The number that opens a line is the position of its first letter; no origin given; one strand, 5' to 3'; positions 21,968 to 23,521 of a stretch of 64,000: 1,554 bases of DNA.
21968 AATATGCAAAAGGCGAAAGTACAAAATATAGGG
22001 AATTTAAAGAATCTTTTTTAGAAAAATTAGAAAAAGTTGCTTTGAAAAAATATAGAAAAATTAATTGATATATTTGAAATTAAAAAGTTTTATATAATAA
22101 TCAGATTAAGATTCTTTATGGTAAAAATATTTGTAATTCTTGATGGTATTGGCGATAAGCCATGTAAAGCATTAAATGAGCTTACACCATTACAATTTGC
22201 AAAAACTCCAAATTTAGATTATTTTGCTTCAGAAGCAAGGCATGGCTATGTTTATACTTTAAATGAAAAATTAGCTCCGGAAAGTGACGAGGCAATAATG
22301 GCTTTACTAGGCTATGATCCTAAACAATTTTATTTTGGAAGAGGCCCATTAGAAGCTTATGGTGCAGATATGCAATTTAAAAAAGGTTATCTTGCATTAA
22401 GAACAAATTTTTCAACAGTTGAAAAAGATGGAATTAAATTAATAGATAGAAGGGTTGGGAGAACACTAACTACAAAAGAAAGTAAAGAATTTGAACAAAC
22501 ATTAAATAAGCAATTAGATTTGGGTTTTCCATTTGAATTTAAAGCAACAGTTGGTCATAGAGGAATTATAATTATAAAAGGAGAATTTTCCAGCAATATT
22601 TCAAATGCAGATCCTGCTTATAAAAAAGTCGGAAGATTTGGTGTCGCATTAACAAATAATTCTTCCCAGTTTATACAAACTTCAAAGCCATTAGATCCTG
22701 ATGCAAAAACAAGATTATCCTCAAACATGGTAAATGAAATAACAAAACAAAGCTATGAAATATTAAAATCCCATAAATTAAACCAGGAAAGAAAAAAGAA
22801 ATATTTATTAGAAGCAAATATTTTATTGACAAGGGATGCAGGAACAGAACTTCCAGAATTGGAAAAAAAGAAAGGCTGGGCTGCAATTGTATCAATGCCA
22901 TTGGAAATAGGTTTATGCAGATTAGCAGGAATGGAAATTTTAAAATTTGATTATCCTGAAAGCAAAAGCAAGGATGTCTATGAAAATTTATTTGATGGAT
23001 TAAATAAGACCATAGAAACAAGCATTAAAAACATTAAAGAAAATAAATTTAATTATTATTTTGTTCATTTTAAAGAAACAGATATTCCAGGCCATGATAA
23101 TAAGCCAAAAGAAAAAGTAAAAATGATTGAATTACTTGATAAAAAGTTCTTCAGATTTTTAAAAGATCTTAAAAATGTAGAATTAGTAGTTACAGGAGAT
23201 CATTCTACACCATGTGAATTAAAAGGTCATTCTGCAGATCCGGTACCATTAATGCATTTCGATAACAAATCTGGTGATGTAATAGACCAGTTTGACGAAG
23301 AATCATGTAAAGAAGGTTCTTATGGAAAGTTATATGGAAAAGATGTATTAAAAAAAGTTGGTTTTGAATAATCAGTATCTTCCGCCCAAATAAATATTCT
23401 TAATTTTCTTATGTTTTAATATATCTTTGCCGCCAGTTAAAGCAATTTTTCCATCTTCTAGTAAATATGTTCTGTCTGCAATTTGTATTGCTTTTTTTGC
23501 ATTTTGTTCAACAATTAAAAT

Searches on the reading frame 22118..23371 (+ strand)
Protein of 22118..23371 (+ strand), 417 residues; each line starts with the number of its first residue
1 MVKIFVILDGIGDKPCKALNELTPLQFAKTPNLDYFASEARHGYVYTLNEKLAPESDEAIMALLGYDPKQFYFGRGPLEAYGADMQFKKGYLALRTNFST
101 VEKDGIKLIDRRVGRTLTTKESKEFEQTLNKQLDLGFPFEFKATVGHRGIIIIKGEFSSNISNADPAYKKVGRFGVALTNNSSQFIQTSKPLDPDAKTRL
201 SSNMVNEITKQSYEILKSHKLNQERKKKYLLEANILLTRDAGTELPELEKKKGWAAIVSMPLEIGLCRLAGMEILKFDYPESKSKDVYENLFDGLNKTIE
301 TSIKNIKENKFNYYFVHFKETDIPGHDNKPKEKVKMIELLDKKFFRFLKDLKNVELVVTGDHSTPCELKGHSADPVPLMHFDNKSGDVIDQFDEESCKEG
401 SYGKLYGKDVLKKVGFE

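Call 83: search_protein_families(library=pfam, proteins=[window:22118-23371:+], max_evalue=0.001)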
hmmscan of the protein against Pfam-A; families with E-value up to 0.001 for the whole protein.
window:22118-23371:+ (417 aa): 2 families
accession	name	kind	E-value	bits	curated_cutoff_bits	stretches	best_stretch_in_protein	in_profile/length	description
PF10143.14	PhosphMutase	-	1.3e-41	142.7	21.5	1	37-222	1-170/170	2,3-bisphosphoglycerate-independent phosphoglycerate mutase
PF01676.23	Metalloenzyme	-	1.4e-29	103.8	24.3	1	4-406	4-241/252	Metalloenzyme superfamily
